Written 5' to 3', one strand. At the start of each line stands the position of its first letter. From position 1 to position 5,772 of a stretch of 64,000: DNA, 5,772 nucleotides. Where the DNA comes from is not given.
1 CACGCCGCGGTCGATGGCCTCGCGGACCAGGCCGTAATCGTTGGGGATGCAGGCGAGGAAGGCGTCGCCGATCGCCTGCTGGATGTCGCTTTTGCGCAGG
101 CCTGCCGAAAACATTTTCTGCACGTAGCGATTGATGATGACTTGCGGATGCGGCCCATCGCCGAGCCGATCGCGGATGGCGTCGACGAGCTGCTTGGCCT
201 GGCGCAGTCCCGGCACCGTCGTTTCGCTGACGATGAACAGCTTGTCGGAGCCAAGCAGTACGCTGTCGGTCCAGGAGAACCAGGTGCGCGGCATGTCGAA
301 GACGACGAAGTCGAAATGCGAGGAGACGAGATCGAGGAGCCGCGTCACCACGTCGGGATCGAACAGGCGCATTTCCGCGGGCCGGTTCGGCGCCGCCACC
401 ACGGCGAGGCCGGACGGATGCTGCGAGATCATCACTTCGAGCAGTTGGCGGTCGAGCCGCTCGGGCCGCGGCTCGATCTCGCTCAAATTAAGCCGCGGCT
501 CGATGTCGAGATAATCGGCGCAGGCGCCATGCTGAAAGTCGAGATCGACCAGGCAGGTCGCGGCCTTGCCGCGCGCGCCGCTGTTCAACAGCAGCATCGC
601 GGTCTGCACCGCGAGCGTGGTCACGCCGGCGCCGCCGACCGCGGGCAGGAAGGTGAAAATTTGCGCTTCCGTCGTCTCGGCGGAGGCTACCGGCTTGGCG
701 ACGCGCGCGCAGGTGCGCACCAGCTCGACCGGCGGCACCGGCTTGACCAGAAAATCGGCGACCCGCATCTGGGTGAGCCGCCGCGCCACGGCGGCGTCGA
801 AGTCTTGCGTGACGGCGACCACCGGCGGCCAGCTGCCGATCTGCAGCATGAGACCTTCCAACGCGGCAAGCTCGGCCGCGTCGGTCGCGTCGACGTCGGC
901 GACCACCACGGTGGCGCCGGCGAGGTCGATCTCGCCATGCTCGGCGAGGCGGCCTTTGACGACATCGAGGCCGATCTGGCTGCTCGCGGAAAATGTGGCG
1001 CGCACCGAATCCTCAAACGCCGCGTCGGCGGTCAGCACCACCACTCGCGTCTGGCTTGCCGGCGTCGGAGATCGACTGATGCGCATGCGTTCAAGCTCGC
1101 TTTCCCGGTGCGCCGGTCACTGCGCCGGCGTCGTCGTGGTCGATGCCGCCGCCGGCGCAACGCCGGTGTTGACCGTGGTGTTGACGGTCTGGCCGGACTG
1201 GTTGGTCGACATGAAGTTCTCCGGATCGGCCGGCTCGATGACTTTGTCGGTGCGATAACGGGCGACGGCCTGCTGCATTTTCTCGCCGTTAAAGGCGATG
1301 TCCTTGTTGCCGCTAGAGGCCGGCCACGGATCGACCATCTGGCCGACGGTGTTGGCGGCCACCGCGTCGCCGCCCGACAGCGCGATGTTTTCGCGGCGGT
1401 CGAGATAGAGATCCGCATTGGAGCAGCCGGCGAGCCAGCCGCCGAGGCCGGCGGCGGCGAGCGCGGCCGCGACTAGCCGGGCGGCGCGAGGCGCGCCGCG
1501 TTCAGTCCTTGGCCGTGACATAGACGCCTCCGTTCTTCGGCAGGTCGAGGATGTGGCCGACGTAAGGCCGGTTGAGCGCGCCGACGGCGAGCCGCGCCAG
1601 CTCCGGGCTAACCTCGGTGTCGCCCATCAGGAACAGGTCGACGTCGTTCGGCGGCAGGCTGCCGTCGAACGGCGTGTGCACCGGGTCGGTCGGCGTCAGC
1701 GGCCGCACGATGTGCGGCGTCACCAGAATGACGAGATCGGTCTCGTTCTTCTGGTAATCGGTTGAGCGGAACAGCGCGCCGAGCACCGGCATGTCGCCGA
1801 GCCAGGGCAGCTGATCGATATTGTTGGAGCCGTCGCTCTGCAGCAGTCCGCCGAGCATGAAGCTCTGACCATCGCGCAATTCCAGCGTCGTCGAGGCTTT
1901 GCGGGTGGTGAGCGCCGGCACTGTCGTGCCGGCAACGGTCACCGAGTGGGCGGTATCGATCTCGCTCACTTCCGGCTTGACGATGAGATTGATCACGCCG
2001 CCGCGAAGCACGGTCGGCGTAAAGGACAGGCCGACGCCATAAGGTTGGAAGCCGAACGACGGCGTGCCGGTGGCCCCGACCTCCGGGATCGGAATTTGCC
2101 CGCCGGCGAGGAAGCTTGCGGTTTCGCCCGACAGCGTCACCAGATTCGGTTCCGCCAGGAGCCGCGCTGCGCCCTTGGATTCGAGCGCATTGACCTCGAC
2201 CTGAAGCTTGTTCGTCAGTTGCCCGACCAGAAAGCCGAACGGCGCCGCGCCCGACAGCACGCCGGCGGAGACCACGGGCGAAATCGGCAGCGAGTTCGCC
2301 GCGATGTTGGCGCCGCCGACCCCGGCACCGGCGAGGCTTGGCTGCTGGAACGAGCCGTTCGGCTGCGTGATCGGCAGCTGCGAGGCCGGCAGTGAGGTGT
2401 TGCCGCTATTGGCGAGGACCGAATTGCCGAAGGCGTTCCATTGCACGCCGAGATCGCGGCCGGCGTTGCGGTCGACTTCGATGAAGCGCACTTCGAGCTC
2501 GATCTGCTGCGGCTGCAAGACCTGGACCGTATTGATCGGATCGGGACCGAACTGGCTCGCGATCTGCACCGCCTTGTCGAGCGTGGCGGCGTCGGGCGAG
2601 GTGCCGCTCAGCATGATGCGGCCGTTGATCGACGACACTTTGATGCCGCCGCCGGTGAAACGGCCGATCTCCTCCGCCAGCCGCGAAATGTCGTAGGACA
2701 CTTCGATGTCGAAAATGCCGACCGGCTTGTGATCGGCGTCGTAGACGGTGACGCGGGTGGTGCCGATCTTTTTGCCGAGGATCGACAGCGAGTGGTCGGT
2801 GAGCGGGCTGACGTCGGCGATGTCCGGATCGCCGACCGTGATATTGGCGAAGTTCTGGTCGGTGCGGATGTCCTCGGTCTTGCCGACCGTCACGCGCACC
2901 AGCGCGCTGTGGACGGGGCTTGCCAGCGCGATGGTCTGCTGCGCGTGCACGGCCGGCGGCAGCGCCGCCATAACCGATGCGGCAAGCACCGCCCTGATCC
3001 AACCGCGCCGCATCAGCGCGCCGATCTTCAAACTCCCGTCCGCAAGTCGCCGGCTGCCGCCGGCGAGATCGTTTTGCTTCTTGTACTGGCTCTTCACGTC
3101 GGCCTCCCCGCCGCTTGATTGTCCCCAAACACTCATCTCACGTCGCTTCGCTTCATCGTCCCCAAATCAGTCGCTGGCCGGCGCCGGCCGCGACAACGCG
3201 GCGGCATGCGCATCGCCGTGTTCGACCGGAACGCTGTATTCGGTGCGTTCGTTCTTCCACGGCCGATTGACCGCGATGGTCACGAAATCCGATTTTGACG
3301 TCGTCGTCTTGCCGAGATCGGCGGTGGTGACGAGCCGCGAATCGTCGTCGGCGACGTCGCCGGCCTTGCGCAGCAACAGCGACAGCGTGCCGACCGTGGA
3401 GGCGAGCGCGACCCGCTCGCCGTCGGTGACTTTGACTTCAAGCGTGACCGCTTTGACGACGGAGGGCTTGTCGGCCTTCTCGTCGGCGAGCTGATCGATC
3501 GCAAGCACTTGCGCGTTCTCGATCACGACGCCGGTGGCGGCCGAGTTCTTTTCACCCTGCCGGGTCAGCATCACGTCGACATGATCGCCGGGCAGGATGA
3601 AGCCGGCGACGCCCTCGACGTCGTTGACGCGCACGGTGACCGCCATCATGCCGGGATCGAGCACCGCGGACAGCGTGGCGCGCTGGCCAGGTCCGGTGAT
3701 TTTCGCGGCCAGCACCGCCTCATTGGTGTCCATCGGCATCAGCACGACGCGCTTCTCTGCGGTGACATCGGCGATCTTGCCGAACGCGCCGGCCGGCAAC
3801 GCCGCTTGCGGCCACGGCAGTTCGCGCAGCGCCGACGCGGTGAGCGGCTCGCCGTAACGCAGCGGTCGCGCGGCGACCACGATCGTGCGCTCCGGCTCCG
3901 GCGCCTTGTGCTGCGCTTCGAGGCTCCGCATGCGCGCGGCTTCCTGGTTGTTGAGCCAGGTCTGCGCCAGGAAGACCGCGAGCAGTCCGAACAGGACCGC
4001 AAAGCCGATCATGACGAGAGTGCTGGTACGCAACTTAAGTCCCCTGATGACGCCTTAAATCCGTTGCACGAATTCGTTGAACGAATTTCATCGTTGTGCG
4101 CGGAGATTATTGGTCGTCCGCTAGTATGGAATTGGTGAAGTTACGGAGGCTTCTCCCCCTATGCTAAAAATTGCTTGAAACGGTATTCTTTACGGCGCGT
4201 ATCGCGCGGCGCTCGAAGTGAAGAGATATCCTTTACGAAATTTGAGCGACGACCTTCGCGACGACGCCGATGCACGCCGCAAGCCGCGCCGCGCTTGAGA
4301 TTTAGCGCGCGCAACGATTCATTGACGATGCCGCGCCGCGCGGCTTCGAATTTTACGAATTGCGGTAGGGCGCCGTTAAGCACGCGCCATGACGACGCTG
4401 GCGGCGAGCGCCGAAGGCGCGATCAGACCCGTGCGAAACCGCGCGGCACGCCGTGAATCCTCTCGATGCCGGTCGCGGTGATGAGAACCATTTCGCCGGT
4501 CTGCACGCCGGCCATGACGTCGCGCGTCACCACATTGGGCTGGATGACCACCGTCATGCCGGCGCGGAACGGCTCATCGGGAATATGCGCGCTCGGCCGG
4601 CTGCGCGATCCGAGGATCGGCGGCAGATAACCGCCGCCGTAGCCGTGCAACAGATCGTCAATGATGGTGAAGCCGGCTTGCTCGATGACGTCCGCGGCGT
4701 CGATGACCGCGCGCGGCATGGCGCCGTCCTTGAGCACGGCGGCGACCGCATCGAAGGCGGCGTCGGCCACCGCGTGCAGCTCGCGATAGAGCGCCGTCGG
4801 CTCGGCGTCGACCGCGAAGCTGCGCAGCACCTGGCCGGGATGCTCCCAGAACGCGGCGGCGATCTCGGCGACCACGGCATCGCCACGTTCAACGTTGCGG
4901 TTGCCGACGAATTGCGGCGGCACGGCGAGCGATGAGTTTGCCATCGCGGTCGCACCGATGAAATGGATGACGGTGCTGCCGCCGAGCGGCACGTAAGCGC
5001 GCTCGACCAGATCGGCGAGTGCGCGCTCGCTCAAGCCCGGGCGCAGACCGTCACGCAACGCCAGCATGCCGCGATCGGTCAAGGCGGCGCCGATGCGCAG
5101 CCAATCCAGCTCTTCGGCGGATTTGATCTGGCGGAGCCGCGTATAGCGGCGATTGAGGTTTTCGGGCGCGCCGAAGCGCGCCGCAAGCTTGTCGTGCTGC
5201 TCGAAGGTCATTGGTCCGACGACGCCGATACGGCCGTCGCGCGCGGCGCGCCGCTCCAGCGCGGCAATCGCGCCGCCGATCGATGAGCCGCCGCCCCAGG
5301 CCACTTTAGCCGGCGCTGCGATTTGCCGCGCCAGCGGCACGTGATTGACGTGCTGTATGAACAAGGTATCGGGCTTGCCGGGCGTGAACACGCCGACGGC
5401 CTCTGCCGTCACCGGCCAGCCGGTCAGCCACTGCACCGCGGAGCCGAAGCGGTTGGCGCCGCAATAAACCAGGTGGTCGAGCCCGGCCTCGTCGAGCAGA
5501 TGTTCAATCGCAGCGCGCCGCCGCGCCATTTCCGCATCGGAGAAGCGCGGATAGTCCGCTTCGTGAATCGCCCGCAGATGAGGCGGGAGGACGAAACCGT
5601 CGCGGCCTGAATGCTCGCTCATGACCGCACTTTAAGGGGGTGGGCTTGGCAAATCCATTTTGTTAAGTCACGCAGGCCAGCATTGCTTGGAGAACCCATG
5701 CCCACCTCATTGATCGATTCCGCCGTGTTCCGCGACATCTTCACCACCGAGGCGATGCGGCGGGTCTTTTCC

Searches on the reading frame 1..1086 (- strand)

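Call 35: search_protein_families(library=pfam, proteins=[window:1-1086:-], max_evalue=0.00001)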
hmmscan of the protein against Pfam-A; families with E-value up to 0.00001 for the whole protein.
window:1-1086:- (362 aa): 1 family
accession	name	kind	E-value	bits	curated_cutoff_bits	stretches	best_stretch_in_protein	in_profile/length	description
PF13614.12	AAA_31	-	4.7e-07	30.4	27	1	145-305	5-165/177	AAA domain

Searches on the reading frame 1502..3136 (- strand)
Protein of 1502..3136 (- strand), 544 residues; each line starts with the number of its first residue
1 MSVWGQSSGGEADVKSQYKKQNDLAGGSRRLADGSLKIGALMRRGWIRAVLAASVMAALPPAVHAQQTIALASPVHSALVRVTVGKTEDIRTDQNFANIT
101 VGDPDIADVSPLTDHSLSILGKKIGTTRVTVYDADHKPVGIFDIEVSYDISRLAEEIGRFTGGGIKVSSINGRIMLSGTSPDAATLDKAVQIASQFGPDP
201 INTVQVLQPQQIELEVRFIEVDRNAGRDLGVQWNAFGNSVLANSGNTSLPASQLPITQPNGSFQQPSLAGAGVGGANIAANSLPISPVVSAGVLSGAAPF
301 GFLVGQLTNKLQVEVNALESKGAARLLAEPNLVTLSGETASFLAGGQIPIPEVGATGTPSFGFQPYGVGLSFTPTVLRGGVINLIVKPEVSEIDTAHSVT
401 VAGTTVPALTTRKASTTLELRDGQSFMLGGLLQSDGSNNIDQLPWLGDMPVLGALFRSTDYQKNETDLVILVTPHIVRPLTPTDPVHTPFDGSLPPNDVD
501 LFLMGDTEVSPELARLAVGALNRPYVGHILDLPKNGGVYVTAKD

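Call 35: search_protein_families(library=pfam, proteins=[window:1502-3136:-], max_evalue=0.00001)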
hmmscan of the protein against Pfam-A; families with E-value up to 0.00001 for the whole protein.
window:1502-3136:- (544 aa): 3 families
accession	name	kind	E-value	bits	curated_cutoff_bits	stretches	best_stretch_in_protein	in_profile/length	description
PF00263.26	Secretin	-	1.7e-46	158.3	27.5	1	317-478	1-169/169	Bacterial type II and III secretion system protein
PF13629.12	T2SS-T3SS_pil_N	-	1.2e-17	63.8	23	1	80-147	5-72/72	Pilus formation protein N terminal region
PF04972.22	BON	-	1.9e-06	28.5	27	1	152-195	12-54/69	BON domain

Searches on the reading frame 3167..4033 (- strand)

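Call 35: search_protein_families(library=pfam, proteins=[window:3167-4033:-], max_evalue=0.00001)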
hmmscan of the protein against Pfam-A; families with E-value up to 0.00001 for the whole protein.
window:3167-4033:- (288 aa): 1 family
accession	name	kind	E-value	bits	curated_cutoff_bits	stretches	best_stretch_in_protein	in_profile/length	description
PF16976.10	RcpC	-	1.3e-29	102.8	28.8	1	120-222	2-114/114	Flp pilus assembly protein RcpC/CpaB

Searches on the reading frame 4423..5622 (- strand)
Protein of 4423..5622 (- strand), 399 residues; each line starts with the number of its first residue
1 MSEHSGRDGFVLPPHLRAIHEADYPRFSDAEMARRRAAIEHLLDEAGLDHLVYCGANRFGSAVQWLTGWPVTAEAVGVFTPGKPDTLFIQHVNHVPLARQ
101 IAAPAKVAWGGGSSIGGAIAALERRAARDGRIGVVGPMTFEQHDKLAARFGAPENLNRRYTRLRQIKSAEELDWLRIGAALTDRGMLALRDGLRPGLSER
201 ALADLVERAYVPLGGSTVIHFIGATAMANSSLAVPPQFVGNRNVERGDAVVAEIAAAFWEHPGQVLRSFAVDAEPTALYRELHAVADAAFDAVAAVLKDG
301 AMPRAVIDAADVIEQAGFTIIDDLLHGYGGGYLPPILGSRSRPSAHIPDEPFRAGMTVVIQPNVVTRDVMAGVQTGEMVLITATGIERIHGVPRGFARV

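Call 35: search_protein_families(library=pfam, proteins=[window:4423-5622:-], max_evalue=0.00001)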
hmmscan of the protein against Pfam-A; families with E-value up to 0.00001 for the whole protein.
window:4423-5622:- (399 aa): 1 family
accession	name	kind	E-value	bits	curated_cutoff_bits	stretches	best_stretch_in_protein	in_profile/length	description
PF00557.29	Peptidase_M24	-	5.1e-17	62.8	23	1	175-383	3-208/208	Metallopeptidase family M24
